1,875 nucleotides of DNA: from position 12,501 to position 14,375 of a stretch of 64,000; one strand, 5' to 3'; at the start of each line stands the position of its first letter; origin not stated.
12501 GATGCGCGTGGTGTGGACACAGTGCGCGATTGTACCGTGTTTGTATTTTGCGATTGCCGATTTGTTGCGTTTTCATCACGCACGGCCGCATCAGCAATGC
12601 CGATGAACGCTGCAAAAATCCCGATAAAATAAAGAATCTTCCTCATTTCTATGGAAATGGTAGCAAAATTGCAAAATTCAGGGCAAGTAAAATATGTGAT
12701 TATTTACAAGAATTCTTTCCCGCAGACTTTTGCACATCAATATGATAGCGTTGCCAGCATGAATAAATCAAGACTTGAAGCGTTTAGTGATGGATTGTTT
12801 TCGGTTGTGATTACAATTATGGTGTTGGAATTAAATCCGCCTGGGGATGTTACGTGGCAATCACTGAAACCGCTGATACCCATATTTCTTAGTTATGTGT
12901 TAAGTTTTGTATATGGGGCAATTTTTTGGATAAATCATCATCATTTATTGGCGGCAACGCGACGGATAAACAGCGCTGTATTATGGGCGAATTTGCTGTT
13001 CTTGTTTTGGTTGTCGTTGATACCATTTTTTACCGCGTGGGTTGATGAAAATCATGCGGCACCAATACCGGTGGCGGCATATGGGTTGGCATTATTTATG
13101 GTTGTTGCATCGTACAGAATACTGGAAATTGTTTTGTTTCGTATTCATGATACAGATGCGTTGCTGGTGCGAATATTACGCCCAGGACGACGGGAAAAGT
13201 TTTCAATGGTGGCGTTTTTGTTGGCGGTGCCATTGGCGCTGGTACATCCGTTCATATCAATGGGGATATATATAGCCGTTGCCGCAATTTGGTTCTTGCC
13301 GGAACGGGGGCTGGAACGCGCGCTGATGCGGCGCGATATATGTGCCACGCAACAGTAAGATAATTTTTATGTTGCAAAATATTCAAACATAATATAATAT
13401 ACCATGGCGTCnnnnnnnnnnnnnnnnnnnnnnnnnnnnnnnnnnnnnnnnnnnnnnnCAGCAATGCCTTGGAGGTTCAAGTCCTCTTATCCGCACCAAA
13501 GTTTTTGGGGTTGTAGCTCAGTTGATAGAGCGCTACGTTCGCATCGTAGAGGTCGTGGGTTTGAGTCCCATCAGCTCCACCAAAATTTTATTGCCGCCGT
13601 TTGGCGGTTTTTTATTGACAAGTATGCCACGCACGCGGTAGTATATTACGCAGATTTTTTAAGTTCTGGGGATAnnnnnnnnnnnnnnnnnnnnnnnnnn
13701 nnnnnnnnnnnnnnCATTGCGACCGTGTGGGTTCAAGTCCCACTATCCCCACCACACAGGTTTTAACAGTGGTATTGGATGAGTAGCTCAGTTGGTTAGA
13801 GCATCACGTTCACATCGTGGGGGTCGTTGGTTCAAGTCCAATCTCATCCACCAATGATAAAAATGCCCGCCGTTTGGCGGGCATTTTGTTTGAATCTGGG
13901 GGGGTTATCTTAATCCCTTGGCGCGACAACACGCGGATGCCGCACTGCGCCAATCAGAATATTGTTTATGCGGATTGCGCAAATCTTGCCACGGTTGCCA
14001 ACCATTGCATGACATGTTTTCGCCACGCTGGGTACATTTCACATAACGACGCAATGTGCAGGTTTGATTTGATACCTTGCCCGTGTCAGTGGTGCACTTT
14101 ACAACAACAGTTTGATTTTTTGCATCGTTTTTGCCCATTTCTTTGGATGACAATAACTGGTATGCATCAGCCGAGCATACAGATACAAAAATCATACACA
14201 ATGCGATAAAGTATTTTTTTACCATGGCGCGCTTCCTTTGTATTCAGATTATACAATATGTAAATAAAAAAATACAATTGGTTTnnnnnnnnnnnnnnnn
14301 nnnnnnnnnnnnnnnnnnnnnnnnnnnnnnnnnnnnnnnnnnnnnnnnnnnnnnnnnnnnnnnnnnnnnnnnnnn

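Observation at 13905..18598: Operon led by a stand-alone Tad-type prepilin peptidase followed only by four secreted proteins, divergent from gcrA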

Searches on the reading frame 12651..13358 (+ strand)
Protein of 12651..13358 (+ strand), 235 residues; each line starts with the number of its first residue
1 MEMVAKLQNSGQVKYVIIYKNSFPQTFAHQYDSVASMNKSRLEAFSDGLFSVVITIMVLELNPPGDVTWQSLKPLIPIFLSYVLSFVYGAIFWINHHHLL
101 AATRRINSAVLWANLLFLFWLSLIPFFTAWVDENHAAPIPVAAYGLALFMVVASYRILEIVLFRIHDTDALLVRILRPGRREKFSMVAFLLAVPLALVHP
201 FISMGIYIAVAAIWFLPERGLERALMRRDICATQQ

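Call 3: search_protein_families(library=pfam, proteins=[window:12651-13358:+], max_evalue=0.1)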
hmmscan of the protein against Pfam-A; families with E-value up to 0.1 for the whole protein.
window:12651-13358:+ (235 aa): 2 families
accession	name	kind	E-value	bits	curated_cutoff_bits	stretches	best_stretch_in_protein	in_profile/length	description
PF06736.16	TMEM175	-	4.7e-27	94.7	25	1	41-125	1-88/88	Endosomal/lysosomal potassium channel TMEM175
PF15052.11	TMEM169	-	0.016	15.9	27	1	74-129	23-77/131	TMEM169 protein family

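Call 4: search_protein_families(library=ncbifam, proteins=[window:12651-13358:+], max_evalue=0.1)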
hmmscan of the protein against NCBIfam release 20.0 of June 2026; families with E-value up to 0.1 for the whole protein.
window:12651-13358:+ (235 aa): 0 families

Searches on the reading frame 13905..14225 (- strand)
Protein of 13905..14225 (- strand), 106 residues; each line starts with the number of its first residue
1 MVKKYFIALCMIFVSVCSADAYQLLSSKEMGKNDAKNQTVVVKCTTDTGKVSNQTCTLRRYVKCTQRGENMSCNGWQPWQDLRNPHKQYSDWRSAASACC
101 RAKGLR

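Call 3: search_protein_families(library=pfam, proteins=[window:13905-14225:-], max_evalue=0.1)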
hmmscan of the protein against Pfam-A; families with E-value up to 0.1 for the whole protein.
window:13905-14225:- (106 aa): 0 families

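Call 4: search_protein_families(library=ncbifam, proteins=[window:13905-14225:-], max_evalue=0.1)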
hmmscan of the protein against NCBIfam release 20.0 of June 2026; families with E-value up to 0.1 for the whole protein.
window:13905-14225:- (106 aa): 0 families

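Call 72: search_protein_families(library=phrogs, proteins=[window:13905-14225:-], max_evalue=0.01)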
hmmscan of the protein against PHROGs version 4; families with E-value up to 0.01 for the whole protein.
window:13905-14225:- (106 aa): 0 families
